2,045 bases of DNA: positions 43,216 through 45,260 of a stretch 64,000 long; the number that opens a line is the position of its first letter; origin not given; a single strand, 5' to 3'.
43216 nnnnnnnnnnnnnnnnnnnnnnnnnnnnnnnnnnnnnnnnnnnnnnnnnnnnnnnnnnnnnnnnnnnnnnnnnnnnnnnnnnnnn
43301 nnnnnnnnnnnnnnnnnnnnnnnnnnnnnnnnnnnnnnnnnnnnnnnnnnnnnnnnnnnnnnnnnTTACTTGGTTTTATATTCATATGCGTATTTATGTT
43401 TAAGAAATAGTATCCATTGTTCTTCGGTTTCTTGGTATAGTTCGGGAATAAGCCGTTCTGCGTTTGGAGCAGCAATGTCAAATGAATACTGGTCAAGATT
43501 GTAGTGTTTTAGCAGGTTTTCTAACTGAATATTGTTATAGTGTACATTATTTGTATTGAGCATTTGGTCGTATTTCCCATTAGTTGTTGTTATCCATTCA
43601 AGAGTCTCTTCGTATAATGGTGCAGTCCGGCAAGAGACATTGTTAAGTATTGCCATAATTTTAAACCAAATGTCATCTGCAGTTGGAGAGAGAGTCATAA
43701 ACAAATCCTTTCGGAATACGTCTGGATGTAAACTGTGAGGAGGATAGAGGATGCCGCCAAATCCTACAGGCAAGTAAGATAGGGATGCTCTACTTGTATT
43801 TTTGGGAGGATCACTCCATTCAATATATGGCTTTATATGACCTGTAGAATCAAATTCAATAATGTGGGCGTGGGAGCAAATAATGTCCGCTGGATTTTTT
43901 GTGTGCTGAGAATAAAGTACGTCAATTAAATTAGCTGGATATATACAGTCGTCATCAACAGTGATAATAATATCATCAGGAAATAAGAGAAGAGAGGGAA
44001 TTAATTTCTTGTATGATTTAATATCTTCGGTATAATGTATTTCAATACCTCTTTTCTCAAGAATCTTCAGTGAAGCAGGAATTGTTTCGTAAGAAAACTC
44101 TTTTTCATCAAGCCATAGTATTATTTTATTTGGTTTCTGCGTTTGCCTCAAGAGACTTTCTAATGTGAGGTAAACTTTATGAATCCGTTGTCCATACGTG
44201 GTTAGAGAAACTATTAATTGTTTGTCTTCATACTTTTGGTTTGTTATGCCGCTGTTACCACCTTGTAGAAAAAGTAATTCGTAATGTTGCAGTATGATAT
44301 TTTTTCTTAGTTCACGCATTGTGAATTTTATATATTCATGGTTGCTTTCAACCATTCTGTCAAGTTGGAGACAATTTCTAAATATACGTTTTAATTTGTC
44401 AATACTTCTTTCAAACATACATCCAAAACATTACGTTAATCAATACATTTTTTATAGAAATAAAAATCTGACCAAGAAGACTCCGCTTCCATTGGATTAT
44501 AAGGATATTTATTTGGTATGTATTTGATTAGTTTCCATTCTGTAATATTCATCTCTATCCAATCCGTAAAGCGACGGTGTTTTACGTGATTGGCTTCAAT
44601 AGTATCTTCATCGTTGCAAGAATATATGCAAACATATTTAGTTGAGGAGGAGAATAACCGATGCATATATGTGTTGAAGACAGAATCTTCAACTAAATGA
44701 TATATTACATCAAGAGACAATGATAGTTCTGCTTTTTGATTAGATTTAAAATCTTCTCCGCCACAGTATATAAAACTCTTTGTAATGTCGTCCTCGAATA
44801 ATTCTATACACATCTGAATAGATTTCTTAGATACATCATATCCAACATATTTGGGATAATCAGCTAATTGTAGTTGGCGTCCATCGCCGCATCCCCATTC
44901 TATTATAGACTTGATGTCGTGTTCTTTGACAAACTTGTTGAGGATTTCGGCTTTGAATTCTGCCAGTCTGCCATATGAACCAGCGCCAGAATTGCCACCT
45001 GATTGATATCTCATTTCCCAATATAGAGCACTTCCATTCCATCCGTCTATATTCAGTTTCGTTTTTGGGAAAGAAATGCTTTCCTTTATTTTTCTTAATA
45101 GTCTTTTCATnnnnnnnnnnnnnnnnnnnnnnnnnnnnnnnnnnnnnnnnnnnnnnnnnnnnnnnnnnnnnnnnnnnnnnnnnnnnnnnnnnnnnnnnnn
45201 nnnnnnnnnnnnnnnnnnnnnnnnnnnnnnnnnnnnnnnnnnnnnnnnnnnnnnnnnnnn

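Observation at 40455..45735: A composition break inside wzt links its glycan-binding domain to an AT-rich cassette carrying three methyltransferases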

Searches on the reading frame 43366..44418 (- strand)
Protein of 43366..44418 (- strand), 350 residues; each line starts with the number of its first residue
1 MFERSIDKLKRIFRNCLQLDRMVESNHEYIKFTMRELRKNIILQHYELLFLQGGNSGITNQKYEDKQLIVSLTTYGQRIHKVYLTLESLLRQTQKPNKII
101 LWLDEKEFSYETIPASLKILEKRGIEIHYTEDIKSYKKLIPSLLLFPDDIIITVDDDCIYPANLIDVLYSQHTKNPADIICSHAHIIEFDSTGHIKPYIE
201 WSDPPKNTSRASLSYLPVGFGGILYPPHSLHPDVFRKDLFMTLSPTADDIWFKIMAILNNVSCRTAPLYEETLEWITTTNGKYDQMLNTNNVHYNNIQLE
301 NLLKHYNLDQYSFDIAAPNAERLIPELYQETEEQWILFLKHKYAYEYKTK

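Call 5: search_protein_families(library=pfam, proteins=[window:43366-44418:-], max_evalue=0.01)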
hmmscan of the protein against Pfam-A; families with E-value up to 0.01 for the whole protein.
window:43366-44418:- (350 aa): 1 family
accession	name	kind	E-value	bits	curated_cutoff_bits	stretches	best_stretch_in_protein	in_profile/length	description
PF00535.33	Glycos_transf_2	-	0.00014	22.2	23.3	1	81-198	12-129/168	Glycosyl transferase family 2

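Call 40: find_homologous_proteins(query=window:43366-44418:-, max_evalue=0.00001)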
Query window:43366-44418:- (350 aa): 1589 proteins with E <= 0.00001 among 3014 candidates; the best 120 are listed.
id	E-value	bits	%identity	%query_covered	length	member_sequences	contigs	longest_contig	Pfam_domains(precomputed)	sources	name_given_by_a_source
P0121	2.2e-236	802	100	100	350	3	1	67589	-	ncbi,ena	-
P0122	2.0e-158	546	69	97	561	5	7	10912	PF13847.13,PF13489.13,PF03848.21,PF02353.27,PF13649.13,PF08241.19,PF08242.19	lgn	-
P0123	5.5e-138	478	58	99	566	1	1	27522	PF13847.13,PF13489.13,PF03848.21,PF02353.27,PF05175.21,PF13649.13,PF01209.25,PF08241.19,PF08242.19,PF05401.17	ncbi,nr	ncbi:MAG: methyltransferase domain-containing protein [Bacteroidales bacterium]|nr:methyltransferase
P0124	9.1e-135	468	59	94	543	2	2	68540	PF13847.13,PF13489.13,PF03848.21,PF02353.27,PF05175.21,PF13649.13,PF08241.19,PF08242.19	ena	-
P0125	1.1e-121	425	54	99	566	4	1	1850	PF07021.19,PF13847.13,PF13489.13,PF03848.21,PF02353.27,PF05175.21,PF13649.13,PF01209.25,PF08241.19,PF08242.19,PF05401.17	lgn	-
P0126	1.0e-116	408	54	98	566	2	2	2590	PF07021.19,PF13847.13,PF13489.13,PF03848.21,PF02353.27,PF05175.21,PF13649.13,PF01209.25,PF08241.19,PF08242.19,PF05401.17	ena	-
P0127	8.3e-116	405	53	99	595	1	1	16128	PF07021.19,PF13847.13,PF13489.13,PF03848.21,PF02353.27,PF05175.21,PF13649.13,PF08241.19,PF08242.19,PF05401.17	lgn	-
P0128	1.1e-114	402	53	97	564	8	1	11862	PF07021.19,PF13847.13,PF13489.13,PF03848.21,PF02353.27,PF13649.13,PF08241.19,PF08242.19,PF05401.17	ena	-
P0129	1.4e-113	398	52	99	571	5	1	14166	PF13847.13,PF13489.13,PF02353.27,PF05175.21,PF13649.13,PF01209.25,PF08241.19,PF08242.19,PF05401.17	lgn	-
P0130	7.8e-111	389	55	87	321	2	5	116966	-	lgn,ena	-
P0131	1.6e-104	368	51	98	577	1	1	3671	PF13489.13,PF08003.18,PF02353.27,PF00535.33,PF08241.19,PF07021.19,PF13847.13,PF06325.20,PF03848.21,PF05175.21,PF13649.13,PF03291.23,PF01209.25,PF08242.19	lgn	-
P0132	4.9e-104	367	55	91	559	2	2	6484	PF13489.13,PF08003.18,PF02353.27,PF00535.33,PF08241.19,PF05401.17,PF07021.19,PF13847.13,PF03848.21,PF13649.13,PF01209.25,PF08242.19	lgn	-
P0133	1.7e-103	365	52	90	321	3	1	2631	-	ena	-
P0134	2.8e-103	364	54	89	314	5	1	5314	PF00535.33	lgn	-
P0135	2.6e-102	361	54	91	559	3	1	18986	PF07021.19,PF13847.13,PF13489.13,PF03848.21,PF02353.27,PF05175.21,PF13649.13,PF00535.33,PF08241.19,PF08242.19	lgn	-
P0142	7.0e-83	297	43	98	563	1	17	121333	PF00398.27,PF13489.13,PF02353.27,PF03141.23,PF08241.19,PF05401.17,PF07021.19,PF13847.13,PF06325.20,PF03848.21,PF13649.13,PF01209.25,PF08242.19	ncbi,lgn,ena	-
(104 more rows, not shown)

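Call 55: predict_structure(alignment_id=A3)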
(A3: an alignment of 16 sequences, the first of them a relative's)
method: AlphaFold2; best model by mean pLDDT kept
length: 561 residues; sequences in the alignment: 16
mean_pLDDT: 86.4   pTM: 0.63
mean pLDDT of the five models: 86.4, 86.1, 86.0, 85.8, 80.4
residues with pLDDT >= 90: 289; 70-90: 215; 50-70: 49; < 50: 8
segments of 3 or more residues with pLDDT < 50: 315-319
pLDDT, mean of each block of 10 residues (from residue 1): 77 77 67 81 92 91 91 89 96 96 92 96 93 71 94 91 92 93 86 84 78 87 93 90 81 91 78 76 58 85 87 56 69 89 94 95 72 94 83 83 89 95 91 95 95 93 86 93 94 96 90 86 71 89 94 95 73
secondary structure, 60 per line:
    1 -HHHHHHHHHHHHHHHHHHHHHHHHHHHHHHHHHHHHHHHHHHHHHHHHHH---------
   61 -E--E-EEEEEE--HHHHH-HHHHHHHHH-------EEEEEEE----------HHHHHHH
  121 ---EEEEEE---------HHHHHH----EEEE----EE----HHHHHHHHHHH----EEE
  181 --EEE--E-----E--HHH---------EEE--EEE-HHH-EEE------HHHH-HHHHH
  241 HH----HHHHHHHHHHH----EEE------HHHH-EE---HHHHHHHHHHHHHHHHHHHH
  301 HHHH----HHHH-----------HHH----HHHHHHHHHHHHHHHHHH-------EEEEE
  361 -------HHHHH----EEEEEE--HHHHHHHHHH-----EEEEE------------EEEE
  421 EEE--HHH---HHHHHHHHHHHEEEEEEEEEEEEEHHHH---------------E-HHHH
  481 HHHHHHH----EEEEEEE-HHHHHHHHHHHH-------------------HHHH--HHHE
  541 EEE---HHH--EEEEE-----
elements in order: H2-51 E67-72 H75-79 H81-89 E97-103 H114-120 E124-129 H139-144 E149-152 H163-173 E178-180 E183-185 E209-211 E214-216 E222-224 H231-234 H236-242 H247-257 E262-264 H271-274 H281-304 H309-312 H331-348 E356-360 H368-372 E377-382 H385-394 E400-404 E417-423 H432-442 E443-455 H456-459 H477-487 E492-498 H500-511 H531-534 E540-543 E552-556

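Call 60: fold_search(model_id=the predicted structure, library=pdb)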
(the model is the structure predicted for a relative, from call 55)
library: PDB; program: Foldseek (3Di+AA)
matches with E <= 10: 1967; with E <= 0.001: 1035
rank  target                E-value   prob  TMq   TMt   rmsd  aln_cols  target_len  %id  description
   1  5wp5_A                1.3e-11  1.00  0.30  0.35  14.3       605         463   13  Arabidopsis thaliana phosphoethanolamine N-methyltransferase 2 (AtPMT2) in complex with SAH (released 2017-11-15)
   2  3l8d                  1.5e-11  1.00  0.27  0.71   6.8       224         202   16  Crystal structure of methyltransferase from Bacillus Thuringiensis (released 2010-01-12)
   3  5wp5_B                2.5e-11  1.00  0.31  0.36  14.0       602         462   13  Arabidopsis thaliana phosphoethanolamine N-methyltransferase 2 (AtPMT2) in complex with SAH (released 2017-11-15)
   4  5wp4                  1.3e-10  1.00  0.28  0.32  17.7       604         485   11  Arabidopsis thaliana phosphoethanolamine N-methyltransferase 1 (AtPMT1, XIOPTL) in complex with SAH and phosphocholine (released 2017-11-15)
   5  6bqc                  1.4e-10  1.00  0.28  0.44  17.9       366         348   16  Cyclopropane fatty acid synthase from E. coli (released 2018-07-04)
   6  8zc8_B                4.9e-10  1.00  0.26  0.50   8.6       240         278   15  The structure of MitM and mitomycin A with SAH in mitomycin (released 2024-11-27)
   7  3g5l_A                5.2e-10  1.00  0.26  0.59   6.1       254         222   16  Crystal structure of putative S-adenosylmethionine dependent methyltransferase from Listeria monocytogenes (released 2009-02-17)
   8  1xxl_A                5.8e-10  1.00  0.25  0.54   8.3       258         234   13  The crystal structure of YcgJ protein from Bacillus subitilis at 2.1 A resolution (released 2004-11-23)
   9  4r6w_A                5.8e-10  1.00  0.26  0.52   9.5       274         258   19  Plasmodium falciparum phosphoethanolamine methyltransferase D128A mutant in complex with S-adenosylhomocysteine and ph (released 2014-10-08)
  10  8zc7_A                6.2e-10  1.00  0.26  0.51   7.8       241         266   16  Crystallographic analysis of MitM, which catalyzes the post-mitosane modification in mitomycin biosynthesis (released 2024-11-27)
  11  3uj6                  6.5e-10  1.00  0.26  0.51   8.6       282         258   16  SeMet Phosphoethanolamine methyltransferase from Plasmodium falciparum in complex with SAM and PO4 (released 2011-11-30)
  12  3uj7_A                7.3e-10  1.00  0.25  0.51   9.0       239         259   20  Phosphoethanolamine methyltransferase from Plasmodium falciparum in complex with SAM and PO4 (released 2011-11-30)
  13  3bus_B                1.1e-09  1.00  0.27  0.58   8.8       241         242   12  Crystal Structure of RebM (released 2008-03-25)
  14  4iv0_B                1.1e-09  1.00  0.26  0.52   8.9       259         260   19  Crystal structure of N-methyl transferase from Plasmodium vivax complexed with S-adenosyl methionine and phosphate (released 2014-02-19)
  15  4iv0_A                1.2e-09  1.00  0.27  0.52   8.1       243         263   20  Crystal structure of N-methyl transferase from Plasmodium vivax complexed with S-adenosyl methionine and phosphate (released 2014-02-19)
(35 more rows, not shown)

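Call 75: find_encoding_contigs(protein=P0142, flank=6000, max_places=4)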
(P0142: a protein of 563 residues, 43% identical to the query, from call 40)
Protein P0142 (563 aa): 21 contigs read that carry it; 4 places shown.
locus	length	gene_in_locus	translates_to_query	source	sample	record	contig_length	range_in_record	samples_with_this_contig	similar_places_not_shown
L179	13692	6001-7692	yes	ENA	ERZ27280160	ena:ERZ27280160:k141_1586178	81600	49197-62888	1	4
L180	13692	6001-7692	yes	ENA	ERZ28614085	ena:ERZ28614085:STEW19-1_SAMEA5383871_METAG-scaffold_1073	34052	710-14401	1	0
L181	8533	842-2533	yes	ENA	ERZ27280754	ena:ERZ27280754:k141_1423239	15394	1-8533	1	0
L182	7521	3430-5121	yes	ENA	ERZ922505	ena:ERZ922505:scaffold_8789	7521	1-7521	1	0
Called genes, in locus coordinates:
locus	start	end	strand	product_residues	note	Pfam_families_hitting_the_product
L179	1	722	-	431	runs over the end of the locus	PF13657:Couple_hipA, PF07804:HipA_C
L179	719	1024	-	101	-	PF13560:HTH_31, PF01381:HTH_3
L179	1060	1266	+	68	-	-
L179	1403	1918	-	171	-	PF12784:PDDEXK_2 (weak)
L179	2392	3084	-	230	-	-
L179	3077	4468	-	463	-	PF13175:AAA_15 (faint), PF13476:AAA_23 (faint), PF13304:AAA_21 (faint)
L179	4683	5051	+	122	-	PF00005:ABC_tran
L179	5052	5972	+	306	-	PF14524:Wzt_C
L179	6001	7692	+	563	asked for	PF02353:CMAS, PF05401:NodS, PF13489:Methyltransf_23, PF07021:MetW, PF13847:Methyltransf_31, PF08241:Methyltransf_11, PF08242:Methyltransf_12, PF13649:Methyltransf_25, +5 more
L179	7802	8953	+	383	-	PF03235:GmrSD_N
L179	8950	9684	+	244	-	-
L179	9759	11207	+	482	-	-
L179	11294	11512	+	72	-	PF13744:HTH_37 (weak), PF15731:MqsA_antitoxin (weak)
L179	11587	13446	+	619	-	PF27449:LtaS_N, PF00884:Sulfatase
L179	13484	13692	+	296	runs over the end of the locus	PF00535:Glycos_transf_2, PF10111:Glyco_tranf_2_2, PF13641:Glyco_tranf_2_3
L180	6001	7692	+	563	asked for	PF02353:CMAS, PF05401:NodS, PF13489:Methyltransf_23, PF07021:MetW, PF13847:Methyltransf_31, PF08241:Methyltransf_11, PF08242:Methyltransf_12, PF13649:Methyltransf_25, +5 more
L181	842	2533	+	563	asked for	PF02353:CMAS, PF05401:NodS, PF13489:Methyltransf_23, PF07021:MetW, PF13847:Methyltransf_31, PF08241:Methyltransf_11, PF08242:Methyltransf_12, PF13649:Methyltransf_25, +5 more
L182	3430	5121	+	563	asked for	PF02353:CMAS, PF05401:NodS, PF13489:Methyltransf_23, PF07021:MetW, PF13847:Methyltransf_31, PF08241:Methyltransf_11, PF08242:Methyltransf_12, PF13649:Methyltransf_25, +5 more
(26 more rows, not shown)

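Call 76: find_encoding_contigs(protein=P0135, flank=6000, max_places=3)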
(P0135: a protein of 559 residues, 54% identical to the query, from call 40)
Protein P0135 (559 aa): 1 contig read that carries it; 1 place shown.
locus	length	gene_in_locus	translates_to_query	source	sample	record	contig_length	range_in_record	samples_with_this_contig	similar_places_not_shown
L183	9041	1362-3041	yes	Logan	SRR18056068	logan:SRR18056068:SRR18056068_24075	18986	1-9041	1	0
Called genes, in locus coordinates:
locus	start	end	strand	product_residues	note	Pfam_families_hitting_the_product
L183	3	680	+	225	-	?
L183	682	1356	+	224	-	-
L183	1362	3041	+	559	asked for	PF02353:CMAS, PF13489:Methyltransf_23, PF03848:TehB (weak), PF07021:MetW, PF13847:Methyltransf_31, PF08241:Methyltransf_11, PF08242:Methyltransf_12, PF13649:Methyltransf_25, +2 more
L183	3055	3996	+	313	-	PF03071:GNT-I (weak)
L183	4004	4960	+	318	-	PF01522:Polysacc_deac_1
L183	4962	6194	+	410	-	PF13439:Glyco_transf_4 (weak), PF00534:Glycos_transf_1, PF13692:Glyco_trans_1_4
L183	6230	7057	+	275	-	PF00535:Glycos_transf_2, PF10111:Glyco_tranf_2_2 (faint)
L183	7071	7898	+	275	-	-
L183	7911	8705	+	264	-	PF18922:DUF5672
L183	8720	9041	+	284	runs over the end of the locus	PF00535:Glycos_transf_2, PF10111:Glyco_tranf_2_2, PF13641:Glyco_tranf_2_3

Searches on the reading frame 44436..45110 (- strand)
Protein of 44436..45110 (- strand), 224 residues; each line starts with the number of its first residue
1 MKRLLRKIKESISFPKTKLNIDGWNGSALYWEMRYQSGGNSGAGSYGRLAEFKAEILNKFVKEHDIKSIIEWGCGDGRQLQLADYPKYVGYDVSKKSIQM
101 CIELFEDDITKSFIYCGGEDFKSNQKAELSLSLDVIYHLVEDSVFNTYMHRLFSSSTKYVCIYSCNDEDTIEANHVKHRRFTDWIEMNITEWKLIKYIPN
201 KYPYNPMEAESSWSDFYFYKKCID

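Call 5: search_protein_families(library=pfam, proteins=[window:44436-45110:-], max_evalue=0.01)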
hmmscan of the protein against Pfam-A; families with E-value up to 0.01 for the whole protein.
window:44436-45110:- (224 aa): 3 families
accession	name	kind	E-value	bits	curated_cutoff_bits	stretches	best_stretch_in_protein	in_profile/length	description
PF13847.12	Methyltransf_31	-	0.0016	18.6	27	1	67-174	5-120/145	Methyltransferase domain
PF13649.12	Methyltransf_25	-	0.0044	18.1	27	1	69-150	1-87/97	Methyltransferase domain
PF08241.18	Methyltransf_11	-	0.0092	17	21.2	0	71-152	2-86/95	Methyltransferase domain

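Call 35: search_solved_structures(query=window:44436-45110:-, max_evalue=1)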
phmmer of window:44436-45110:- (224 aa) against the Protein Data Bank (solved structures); distinct sequences matched with E-value up to 1: 6.
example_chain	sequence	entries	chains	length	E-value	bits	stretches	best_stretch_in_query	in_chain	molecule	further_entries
3htx_A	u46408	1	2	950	0.037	17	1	50-146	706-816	HEN1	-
8rdl_A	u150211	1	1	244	0.081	15.9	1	32-145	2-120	ToxA protein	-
8rd8_KU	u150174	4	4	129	0.49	13.3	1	12-83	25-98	Small ribosomal subunit protein uS11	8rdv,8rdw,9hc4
9mg4_A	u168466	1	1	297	0.51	13.2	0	53-102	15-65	mRNA cap guanine-N7 methyltransferase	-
9mg5_A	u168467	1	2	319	0.59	13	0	53-102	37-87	mRNA cap guanine-N7 methyltransferase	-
6o8w_k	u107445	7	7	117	0.98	12.3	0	14-82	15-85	30S ribosomal protein S11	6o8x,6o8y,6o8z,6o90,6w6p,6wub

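Call 39: search_protein_families(library=ncbifam, proteins=[window:44436-45110:-], max_evalue=0.01)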
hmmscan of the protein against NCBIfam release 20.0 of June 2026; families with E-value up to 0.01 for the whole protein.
window:44436-45110:- (224 aa): 2 families
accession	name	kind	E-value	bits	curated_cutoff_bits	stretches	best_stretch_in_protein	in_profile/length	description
TIGR03587.1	Pse_Me-ase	hypoth_equivalog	1.4e-05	25.3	112.05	1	54-178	31-156/204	pseudaminic acid biosynthesis-associated methylase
TIGR04345.1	ovoA_Cterm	equivalog_domain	0.0024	17.4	170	1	53-127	29-104/242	putative 4-mercaptohistidine N1-methyltransferase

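Call 52: find_related_loci(query=A4, collection=metagenome_contigs, flank=8000)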
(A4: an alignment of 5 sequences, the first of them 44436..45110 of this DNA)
Query A4 (224 aa) in metagenome_contigs; peptide patterns used: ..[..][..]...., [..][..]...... (x = any residue, [..] = any of these).
531 stretches matched a pattern; 195 encode a relative of the query (tblastn E <= 1e-3); the best 80 are kept; 80 distinct loci.
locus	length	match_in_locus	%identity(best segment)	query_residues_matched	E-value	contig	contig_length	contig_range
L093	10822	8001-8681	59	1-220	4e-83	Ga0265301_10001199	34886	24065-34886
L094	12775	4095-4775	59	1-220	4e-83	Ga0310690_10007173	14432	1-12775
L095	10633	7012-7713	55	6-221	9e-78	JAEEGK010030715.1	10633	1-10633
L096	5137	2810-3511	55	6-221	9e-78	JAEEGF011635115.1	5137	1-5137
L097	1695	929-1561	54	2-222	2e-77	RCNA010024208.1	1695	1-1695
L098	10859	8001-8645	53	10-221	3e-72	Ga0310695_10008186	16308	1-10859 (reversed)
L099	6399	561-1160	52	24-223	4e-72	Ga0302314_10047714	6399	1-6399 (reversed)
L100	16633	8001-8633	51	1-221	5e-72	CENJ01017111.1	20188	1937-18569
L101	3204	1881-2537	51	1-222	6e-72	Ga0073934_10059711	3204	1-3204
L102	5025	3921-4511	55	24-221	2e-70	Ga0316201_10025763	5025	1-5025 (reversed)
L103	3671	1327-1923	54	26-221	2e-70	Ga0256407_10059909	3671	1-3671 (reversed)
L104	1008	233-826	58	26-223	3e-75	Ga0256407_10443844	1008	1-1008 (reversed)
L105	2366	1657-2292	50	4-223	3e-71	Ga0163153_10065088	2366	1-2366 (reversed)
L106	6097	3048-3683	50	4-223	6e-70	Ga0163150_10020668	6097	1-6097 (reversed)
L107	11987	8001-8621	52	1-219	4e-69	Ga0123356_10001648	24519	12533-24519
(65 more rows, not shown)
